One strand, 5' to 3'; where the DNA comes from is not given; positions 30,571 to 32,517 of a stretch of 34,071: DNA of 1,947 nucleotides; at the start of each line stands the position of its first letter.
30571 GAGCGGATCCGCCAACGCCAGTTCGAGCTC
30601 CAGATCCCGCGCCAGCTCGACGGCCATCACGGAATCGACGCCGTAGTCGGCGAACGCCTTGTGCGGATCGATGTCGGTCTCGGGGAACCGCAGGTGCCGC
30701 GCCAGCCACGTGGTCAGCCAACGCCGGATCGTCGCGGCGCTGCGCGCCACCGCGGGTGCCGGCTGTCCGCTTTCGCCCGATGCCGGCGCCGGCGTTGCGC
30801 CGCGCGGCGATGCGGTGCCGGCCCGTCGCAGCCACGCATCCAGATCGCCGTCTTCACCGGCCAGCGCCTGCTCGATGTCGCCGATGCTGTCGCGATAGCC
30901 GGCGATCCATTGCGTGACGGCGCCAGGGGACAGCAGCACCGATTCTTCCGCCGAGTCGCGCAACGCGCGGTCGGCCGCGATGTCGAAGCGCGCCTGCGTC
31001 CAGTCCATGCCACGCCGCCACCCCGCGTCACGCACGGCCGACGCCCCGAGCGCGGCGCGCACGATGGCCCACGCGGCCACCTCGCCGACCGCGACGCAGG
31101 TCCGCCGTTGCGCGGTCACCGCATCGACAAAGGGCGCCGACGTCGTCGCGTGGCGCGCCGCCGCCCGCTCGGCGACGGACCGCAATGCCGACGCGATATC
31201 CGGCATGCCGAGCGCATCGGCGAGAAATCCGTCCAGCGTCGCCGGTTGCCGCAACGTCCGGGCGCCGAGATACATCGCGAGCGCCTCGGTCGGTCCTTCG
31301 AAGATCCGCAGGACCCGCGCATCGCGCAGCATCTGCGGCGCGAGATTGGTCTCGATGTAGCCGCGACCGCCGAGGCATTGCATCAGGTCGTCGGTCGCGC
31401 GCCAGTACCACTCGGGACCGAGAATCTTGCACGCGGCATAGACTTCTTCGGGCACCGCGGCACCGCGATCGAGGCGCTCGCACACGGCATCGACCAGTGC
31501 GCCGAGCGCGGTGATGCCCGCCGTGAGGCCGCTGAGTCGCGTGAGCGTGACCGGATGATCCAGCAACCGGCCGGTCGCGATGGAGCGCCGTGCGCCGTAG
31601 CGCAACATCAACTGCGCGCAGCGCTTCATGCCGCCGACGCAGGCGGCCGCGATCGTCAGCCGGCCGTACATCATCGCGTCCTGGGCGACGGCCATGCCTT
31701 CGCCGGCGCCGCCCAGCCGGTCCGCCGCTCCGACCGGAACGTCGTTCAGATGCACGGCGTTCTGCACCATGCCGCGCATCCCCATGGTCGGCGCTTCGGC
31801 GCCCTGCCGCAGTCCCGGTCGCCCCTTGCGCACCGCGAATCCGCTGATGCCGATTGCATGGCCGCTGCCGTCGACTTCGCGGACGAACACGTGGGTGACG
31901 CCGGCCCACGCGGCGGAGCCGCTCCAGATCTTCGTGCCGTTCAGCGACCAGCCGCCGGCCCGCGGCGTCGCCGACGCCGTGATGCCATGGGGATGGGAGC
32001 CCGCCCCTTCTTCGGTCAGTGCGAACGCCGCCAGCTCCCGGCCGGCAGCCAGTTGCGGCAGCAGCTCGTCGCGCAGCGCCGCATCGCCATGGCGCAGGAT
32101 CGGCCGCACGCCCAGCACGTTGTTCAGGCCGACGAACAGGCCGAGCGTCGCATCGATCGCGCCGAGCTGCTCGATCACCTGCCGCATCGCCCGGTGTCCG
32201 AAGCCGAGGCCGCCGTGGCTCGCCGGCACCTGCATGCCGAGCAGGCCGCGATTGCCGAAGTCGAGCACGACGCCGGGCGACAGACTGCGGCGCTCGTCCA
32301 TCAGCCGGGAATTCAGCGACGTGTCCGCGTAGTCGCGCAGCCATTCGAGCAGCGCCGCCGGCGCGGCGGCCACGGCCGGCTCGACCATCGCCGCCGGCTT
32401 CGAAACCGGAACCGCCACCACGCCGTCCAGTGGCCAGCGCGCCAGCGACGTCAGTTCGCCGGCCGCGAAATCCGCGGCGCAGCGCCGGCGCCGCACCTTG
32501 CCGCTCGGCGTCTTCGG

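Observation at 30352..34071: Fused FAAL-ACAD-ACP loading protein: activation, carrier loading and probable desaturation of the lipid starter in one polypeptide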

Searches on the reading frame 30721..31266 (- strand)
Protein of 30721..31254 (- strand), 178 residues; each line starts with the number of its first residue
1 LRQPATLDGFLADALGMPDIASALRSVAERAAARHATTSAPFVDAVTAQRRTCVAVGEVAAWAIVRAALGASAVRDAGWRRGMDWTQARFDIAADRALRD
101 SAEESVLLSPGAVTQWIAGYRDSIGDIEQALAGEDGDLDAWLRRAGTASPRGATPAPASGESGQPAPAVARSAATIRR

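Call 45: search_protein_representatives(protein=window:30721-31254:-)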
Query: 178 residues. Proteins with E-value up to 0.001 (for the whole library): 145; up to 1e-10: 32; up to 1e-30: 0. The best 145 are listed.
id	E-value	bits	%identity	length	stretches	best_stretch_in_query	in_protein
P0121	2.0e-26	109.5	38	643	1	2-172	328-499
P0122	4.7e-25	105.0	43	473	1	2-171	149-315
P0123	5.7e-19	85.2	41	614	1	3-155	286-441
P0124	2.1e-15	73.6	39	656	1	2-147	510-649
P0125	3.1e-15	73.1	38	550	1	7-145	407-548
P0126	7.8e-15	71.8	36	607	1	7-143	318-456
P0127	1.3e-14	71.0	37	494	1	3-174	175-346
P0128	2.5e-14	70.1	37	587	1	5-175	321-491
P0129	4.0e-14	69.5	37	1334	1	2-143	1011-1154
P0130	1.1e-13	68.0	37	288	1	5-170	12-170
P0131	1.8e-13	67.3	40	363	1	6-143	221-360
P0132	2.0e-13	67.2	39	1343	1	8-151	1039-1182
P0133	2.4e-13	66.9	31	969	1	6-145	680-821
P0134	3.6e-13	66.4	38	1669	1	1-148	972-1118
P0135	3.8e-13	66.3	35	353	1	6-172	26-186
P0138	9.4e-13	65.0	35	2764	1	11-170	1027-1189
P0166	5.0e-09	52.9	39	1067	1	5-148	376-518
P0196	6.1e-07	46.1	30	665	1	7-145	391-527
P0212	8.8e-06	42.3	32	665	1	10-158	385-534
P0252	4.7e-04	36.7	27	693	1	8-145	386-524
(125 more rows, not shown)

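Call 57: search_protein_families(library=pfam, proteins=[P0125, P0196, P0212, P0138, P0134, P0133, P0166, P0252], max_evalue=0.000001)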
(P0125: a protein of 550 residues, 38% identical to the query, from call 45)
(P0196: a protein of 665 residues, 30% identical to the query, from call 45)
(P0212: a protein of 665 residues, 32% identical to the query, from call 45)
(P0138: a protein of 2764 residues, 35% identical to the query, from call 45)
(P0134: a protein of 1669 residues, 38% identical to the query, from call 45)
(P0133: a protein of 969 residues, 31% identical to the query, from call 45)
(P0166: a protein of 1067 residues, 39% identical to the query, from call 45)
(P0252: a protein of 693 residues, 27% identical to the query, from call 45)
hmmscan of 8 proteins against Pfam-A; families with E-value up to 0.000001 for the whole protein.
P0125 (550 aa): 4 families
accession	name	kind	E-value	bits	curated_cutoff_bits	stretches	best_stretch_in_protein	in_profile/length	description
PF00441.29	Acyl-CoA_dh_1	-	2e-30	106.3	22.4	1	251-397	1-146/150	Acyl-CoA dehydrogenase, C-terminal domain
PF02771.21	Acyl-CoA_dh_N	-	5e-18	66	22.9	1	33-137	6-112/113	Acyl-CoA dehydrogenase, N-terminal domain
PF02770.24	Acyl-CoA_dh_M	-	1.3e-16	61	33.3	1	142-239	1-97/97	Acyl-CoA dehydrogenase, middle domain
PF08028.16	Acyl-CoA_dh_2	-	2.7e-07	31.4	22.7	0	267-386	2-130/134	Acyl-CoA dehydrogenase, C-terminal domain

P0196 (665 aa): 3 families
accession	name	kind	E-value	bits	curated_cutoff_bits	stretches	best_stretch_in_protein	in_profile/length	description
PF00441.29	Acyl-CoA_dh_1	-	7.9e-28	97.9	22.4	1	237-385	2-149/150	Acyl-CoA dehydrogenase, C-terminal domain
PF02771.21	Acyl-CoA_dh_N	-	2.5e-18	66.9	22.9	1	26-123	13-112/113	Acyl-CoA dehydrogenase, N-terminal domain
PF02770.24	Acyl-CoA_dh_M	-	3.8e-18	65.9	33.3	1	128-224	1-97/97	Acyl-CoA dehydrogenase, middle domain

P0212 (665 aa): 4 families
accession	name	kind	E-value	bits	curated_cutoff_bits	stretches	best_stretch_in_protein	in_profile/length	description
PF00441.29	Acyl-CoA_dh_1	-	1.2e-27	97.4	22.4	1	226-374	1-148/150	Acyl-CoA dehydrogenase, C-terminal domain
PF02771.21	Acyl-CoA_dh_N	-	2.6e-20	73.3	22.9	1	6-112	4-112/113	Acyl-CoA dehydrogenase, N-terminal domain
PF02770.24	Acyl-CoA_dh_M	-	1.5e-18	67.2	33.3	1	117-213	1-96/97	Acyl-CoA dehydrogenase, middle domain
PF00550.31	PP-binding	-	4.8e-13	49.6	20.8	1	552-617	2-67/67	Phosphopantetheine attachment site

P0138 (2764 aa): 8 families
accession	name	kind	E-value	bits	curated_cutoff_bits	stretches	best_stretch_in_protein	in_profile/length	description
PF00501.34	AMP-binding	-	3.1e-149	497.4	29.9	2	2159-2498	3-383/384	AMP-binding enzyme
PF00668.25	Condensation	-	1.5e-112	377.1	30.6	1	1316-1771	4-456/456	Condensation domain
PF00296.26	Bac_luciferase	-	9.1e-47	160.4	27.9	1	1811-2100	21-310/314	Luciferase-like monooxygenase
PF00441.29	Acyl-CoA_dh_1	-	6.3e-30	104.7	22.4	1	867-1006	1-139/150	Acyl-CoA dehydrogenase, C-terminal domain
PF00550.31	PP-binding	-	3.6e-29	101.3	20.8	2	2660-2723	2-67/67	Phosphopantetheine attachment site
PF02770.24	Acyl-CoA_dh_M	-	3.1e-18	66.2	33.3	1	760-855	1-97/97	Acyl-CoA dehydrogenase, middle domain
PF02771.21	Acyl-CoA_dh_N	-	1e-17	65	22.9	1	649-755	4-112/113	Acyl-CoA dehydrogenase, N-terminal domain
PF23024.1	AMP-dom_DIP2-like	-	3.2e-07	30.8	27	1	481-592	2-106/110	Disco-interacting protein 2-like, AMP domain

P0134 (1669 aa): 8 families
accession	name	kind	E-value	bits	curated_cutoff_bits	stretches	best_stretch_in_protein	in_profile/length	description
PF00501.34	AMP-binding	-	5e-67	226.8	29.9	1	19-394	3-384/384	AMP-binding enzyme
PF00155.27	Aminotran_1_2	-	6.5e-45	154.3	19.7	1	1314-1654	4-359/361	Aminotransferase class I and II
PF00441.29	Acyl-CoA_dh_1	-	2.2e-25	90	22.4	1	822-971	1-149/150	Acyl-CoA dehydrogenase, C-terminal domain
PF02770.24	Acyl-CoA_dh_M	-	5.8e-20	71.7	33.3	1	713-810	1-97/97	Acyl-CoA dehydrogenase, middle domain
PF02771.21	Acyl-CoA_dh_N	-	1.6e-17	64.4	22.9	1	605-708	7-112/113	Acyl-CoA dehydrogenase, N-terminal domain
PF23024.1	AMP-dom_DIP2-like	-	1.3e-11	44.9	27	1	438-552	2-108/110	Disco-interacting protein 2-like, AMP domain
PF00550.31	PP-binding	-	5e-10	39.9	20.8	1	1174-1232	9-67/67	Phosphopantetheine attachment site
PF00266.25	Aminotran_5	-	8.6e-07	28.7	21.5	0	1330-1484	15-181/371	Aminotransferase class-V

P0133 (969 aa): 6 families
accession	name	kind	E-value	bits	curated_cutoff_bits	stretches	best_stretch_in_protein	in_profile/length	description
PF00441.29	Acyl-CoA_dh_1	-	8.7e-30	104.3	22.4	1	525-674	1-149/150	Acyl-CoA dehydrogenase, C-terminal domain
PF02770.24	Acyl-CoA_dh_M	-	1.3e-22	80.2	33.3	1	416-513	1-97/97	Acyl-CoA dehydrogenase, middle domain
PF02771.21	Acyl-CoA_dh_N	-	4.5e-21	75.8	22.9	1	310-411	9-112/113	Acyl-CoA dehydrogenase, N-terminal domain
PF23024.1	AMP-dom_DIP2-like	-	1.4e-18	67.3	27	1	154-269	2-109/110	Disco-interacting protein 2-like, AMP domain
PF00550.31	PP-binding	-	1.5e-11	44.8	20.8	1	847-914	2-67/67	Phosphopantetheine attachment site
PF00501.34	AMP-binding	-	5.9e-08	32.3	29.9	1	51-110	323-384/384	AMP-binding enzyme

P0166 (1067 aa): 5 families
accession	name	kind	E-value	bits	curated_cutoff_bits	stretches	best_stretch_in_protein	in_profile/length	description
PF00501.34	AMP-binding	-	4.4e-90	302.7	29.9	1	544-886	1-384/384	AMP-binding enzyme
PF00441.29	Acyl-CoA_dh_1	-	5.7e-23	82.2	22.4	1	223-371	2-149/150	Acyl-CoA dehydrogenase, C-terminal domain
PF02770.24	Acyl-CoA_dh_M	-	1.7e-19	70.2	33.3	1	113-210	1-97/97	Acyl-CoA dehydrogenase, middle domain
PF13193.12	AMP-binding_C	-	9.7e-14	52.5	24.5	1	943-1020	1-76/76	AMP-binding enzyme C-terminal domain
PF02771.21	Acyl-CoA_dh_N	-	1.4e-13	51.7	22.9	1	11-108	12-112/113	Acyl-CoA dehydrogenase, N-terminal domain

P0252 (693 aa): 4 families
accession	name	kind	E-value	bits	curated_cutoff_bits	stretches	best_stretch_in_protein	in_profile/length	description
PF00441.29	Acyl-CoA_dh_1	-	1.3e-32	113.5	22.4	1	213-362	1-149/150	Acyl-CoA dehydrogenase, C-terminal domain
PF02771.21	Acyl-CoA_dh_N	-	4.3e-18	66.2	22.9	1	2-99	12-112/113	Acyl-CoA dehydrogenase, N-terminal domain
PF02770.24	Acyl-CoA_dh_M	-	1.6e-16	60.7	33.3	1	104-201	1-97/97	Acyl-CoA dehydrogenase, middle domain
PF00550.31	PP-binding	-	4.1e-13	49.8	20.8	1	594-659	2-67/67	Phosphopantetheine attachment site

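Call 68: search_solved_structures(query=A3, max_evalue=10, show_alignments=2)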
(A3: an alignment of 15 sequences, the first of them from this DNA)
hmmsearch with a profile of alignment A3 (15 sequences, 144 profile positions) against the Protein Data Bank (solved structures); distinct sequences matched with E-value up to 10: 1.
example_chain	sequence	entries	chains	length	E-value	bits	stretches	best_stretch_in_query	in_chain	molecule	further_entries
9kqp_F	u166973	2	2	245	1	12.8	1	36-73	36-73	Photosystem I reaction center subunit III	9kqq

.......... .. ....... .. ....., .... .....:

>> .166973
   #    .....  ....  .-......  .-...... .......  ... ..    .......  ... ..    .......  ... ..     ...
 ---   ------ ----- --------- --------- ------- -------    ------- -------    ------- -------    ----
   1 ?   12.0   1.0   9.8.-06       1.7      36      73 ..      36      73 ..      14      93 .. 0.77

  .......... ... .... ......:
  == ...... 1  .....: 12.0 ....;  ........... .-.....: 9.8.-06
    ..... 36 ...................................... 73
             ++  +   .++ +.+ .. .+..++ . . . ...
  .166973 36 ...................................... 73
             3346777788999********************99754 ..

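Call 73: predict_structure(alignment_id=A3)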
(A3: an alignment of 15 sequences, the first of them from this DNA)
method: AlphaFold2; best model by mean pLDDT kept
length: 150 residues; sequences in the alignment: 15
mean_pLDDT: 81.2   pTM: 0.67
mean pLDDT of the five models: 81.2, 80.5, 79.7, 78.7, 78.6
residues with pLDDT >= 90: 83; 70-90: 23; 50-70: 32; < 50: 12
segments of 3 or more residues with pLDDT < 50: 131-140
pLDDT, mean of each block of 10 residues (from residue 1): 94 96 97 90 69 90 98 94 96 96 70 62 68 46 52
secondary structure, 60 per line:
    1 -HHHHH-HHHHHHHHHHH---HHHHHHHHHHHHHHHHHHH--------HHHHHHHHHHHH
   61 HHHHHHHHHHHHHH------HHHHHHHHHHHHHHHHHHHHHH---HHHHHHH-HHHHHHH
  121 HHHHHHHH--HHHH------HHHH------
elements in order: H2-6 H8-18 H22-40 H49-74 H81-102 H106-112 H114-128 H131-134 H141-144

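Call 75: fold_search(model_id=the predicted structure, library=pdb)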
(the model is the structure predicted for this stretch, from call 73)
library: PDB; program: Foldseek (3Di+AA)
matches with E <= 10: 64; with E <= 0.001: 0
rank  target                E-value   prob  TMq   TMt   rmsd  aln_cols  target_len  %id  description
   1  3g6i                  1.1e+00  0.25  0.26  0.22  10.1       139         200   15  Crystal structure of an outer membrane protein, part of a putative carbohydrate binding complex (bt_1022) from bacteroid (released 2009-02-17)
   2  5dwk_C                2.6e+00  0.25  0.33  0.43   6.6       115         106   16  Diacylglycerol Kinase solved by multi crystal multi orientation native SAD (released 2016-03-23)
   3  5owv_A                2.7e+00  0.11  0.28  0.08  19.7       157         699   11  An oligomerised bacterial dynamin pair provides a mechanism for the long-range sensing and tethering of membranes (released 2018-09-05)
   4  4m70_H                3.0e+00  0.20  0.31  0.39  10.1       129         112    9  Crystal structure of potato Rx-CC domain in complex with RanGAP2-WPP domain (released 2013-11-13)
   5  4m70_Q                3.0e+00  0.16  0.28  0.38  10.8       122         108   13  Crystal structure of potato Rx-CC domain in complex with RanGAP2-WPP domain (released 2013-11-13)
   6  4m70_I                3.5e+00  0.14  0.28  0.36  10.7       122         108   13  Crystal structure of potato Rx-CC domain in complex with RanGAP2-WPP domain (released 2013-11-13)
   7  3ze5_C                3.6e+00  0.20  0.31  0.40   6.9       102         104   12  Crystal structure of the integral membrane diacylglycerol kinase - delta4 (released 2013-05-22)
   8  4ons_C                3.6e+00  0.12  0.30  0.22  16.7       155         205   14  Structural and thermodynamic characterization of cadherin-beta-catenin-alpha-catenin complex formation (released 2014-04-09)
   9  6xz3                  3.8e+00  0.51  0.43  0.51   9.0       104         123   12  Crystal structure of TLNRD1 4-helix bundle (released 2020-05-27)
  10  2uui                  3.8e+00  0.18  0.32  0.31   9.9       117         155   10  Crystal structure of Human Leukotriene C4 Synthase (released 2007-07-17)
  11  1rp3_G                3.8e+00  0.10  0.26  0.20   9.9       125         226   10  Cocrystal structure of the flagellar sigma/anti-sigma complex, Sigma-28/FlgM (released 2004-04-06)
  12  2jsw_MODEL_1_A        4.2e+00  0.14  0.34  0.28  16.7       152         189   16  Solution Structure of the R13 Domain of Talin (released 2008-01-29)
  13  4m70_L                4.5e+00  0.14  0.29  0.37   9.9       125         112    9  Crystal structure of potato Rx-CC domain in complex with RanGAP2-WPP domain (released 2013-11-13)
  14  2l7a_MODEL_1_A        4.7e+00  0.35  0.38  0.42   5.4        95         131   10  Solution Structure of the R3 Domain of Talin (released 2011-12-21)
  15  2oku_B                4.7e+00  0.25  0.39  0.47   5.6       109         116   15  The crystal structure of the acyl-CoA dehydrogenase family protein from Porphyromonas gingivalis (released 2007-02-20)
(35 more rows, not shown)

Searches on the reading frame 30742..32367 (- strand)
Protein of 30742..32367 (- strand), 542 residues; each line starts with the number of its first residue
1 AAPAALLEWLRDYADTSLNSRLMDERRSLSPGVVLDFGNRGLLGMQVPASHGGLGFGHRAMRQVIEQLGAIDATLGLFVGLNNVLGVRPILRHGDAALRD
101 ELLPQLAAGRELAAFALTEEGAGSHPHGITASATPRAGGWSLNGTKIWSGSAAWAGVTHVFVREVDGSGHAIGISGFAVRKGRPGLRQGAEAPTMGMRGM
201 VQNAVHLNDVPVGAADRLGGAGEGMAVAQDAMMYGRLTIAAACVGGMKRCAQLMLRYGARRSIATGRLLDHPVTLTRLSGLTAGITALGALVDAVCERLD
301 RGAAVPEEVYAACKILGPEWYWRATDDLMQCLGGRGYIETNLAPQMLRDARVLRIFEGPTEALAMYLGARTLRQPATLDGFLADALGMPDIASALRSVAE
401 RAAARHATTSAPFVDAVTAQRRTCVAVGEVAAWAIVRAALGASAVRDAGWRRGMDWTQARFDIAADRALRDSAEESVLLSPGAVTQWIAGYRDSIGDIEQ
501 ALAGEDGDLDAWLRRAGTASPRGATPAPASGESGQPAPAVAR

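Call 22: search_solved_structures(query=window:30742-32367:-, max_evalue=1e-10, show_alignments=3)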
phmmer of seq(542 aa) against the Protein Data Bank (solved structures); distinct sequences matched with E-value up to 1e-10: 77 (the best 60 are shown).
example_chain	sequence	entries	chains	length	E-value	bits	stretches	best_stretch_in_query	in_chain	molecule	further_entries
8phe_A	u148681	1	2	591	8.7e-40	140.3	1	17-374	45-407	Complex I assembly factor ACAD9, mitochondrial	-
8phf_A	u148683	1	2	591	8.7e-40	140.3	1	17-374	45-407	Complex I assembly factor ACAD9, mitochondrial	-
4kto_A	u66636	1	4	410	1.7e-39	139.3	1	32-370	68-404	isovaleryl-CoA dehydrogenase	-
3b96_A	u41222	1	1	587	1.8e-39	139.2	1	40-372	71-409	Very long-chain specific acyl-CoA dehydrogenase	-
2uxw_A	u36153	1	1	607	2e-39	139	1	40-372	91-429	VERY-LONG-CHAIN SPECIFIC ACYL-COA DEHYDROGENASE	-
7s7g_A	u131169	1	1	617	2.1e-39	139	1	40-372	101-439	Very long-chain specific acyl-CoA dehydrogenase, mitochondrial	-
4o5m_A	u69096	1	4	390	3.6e-39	138.2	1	29-371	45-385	Isovaleryl-CoA dehydrogenase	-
8ca1_B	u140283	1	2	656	1.5e-38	136.2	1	39-370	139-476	Very long-chain specific acyl-CoA dehydrogenase, mitochondrial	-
4n5f_A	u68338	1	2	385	7.6e-38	133.8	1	19-367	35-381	Putative acyl-CoA dehydrogenase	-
3nf4_A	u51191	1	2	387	1.5e-37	132.9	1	4-365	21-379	acyl-CoA dehydrogenase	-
4m9a_A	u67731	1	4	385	1.6e-37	132.8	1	19-367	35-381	Acyl-CoA dehydrogenase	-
2dvl_A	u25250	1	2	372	2.2e-36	129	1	38-367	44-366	Acyl-CoA dehydrogenase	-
5ol2_C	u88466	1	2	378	4.2e-36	128.1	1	23-372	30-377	Acyl-CoA dehydrogenase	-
7p98_A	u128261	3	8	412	1.2e-35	126.7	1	7-375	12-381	Short-chain acyl-CoA dehydrogenase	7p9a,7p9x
5lnx_A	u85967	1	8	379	1.7e-35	126.1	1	10-365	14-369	Acyl-CoA dehydrogenase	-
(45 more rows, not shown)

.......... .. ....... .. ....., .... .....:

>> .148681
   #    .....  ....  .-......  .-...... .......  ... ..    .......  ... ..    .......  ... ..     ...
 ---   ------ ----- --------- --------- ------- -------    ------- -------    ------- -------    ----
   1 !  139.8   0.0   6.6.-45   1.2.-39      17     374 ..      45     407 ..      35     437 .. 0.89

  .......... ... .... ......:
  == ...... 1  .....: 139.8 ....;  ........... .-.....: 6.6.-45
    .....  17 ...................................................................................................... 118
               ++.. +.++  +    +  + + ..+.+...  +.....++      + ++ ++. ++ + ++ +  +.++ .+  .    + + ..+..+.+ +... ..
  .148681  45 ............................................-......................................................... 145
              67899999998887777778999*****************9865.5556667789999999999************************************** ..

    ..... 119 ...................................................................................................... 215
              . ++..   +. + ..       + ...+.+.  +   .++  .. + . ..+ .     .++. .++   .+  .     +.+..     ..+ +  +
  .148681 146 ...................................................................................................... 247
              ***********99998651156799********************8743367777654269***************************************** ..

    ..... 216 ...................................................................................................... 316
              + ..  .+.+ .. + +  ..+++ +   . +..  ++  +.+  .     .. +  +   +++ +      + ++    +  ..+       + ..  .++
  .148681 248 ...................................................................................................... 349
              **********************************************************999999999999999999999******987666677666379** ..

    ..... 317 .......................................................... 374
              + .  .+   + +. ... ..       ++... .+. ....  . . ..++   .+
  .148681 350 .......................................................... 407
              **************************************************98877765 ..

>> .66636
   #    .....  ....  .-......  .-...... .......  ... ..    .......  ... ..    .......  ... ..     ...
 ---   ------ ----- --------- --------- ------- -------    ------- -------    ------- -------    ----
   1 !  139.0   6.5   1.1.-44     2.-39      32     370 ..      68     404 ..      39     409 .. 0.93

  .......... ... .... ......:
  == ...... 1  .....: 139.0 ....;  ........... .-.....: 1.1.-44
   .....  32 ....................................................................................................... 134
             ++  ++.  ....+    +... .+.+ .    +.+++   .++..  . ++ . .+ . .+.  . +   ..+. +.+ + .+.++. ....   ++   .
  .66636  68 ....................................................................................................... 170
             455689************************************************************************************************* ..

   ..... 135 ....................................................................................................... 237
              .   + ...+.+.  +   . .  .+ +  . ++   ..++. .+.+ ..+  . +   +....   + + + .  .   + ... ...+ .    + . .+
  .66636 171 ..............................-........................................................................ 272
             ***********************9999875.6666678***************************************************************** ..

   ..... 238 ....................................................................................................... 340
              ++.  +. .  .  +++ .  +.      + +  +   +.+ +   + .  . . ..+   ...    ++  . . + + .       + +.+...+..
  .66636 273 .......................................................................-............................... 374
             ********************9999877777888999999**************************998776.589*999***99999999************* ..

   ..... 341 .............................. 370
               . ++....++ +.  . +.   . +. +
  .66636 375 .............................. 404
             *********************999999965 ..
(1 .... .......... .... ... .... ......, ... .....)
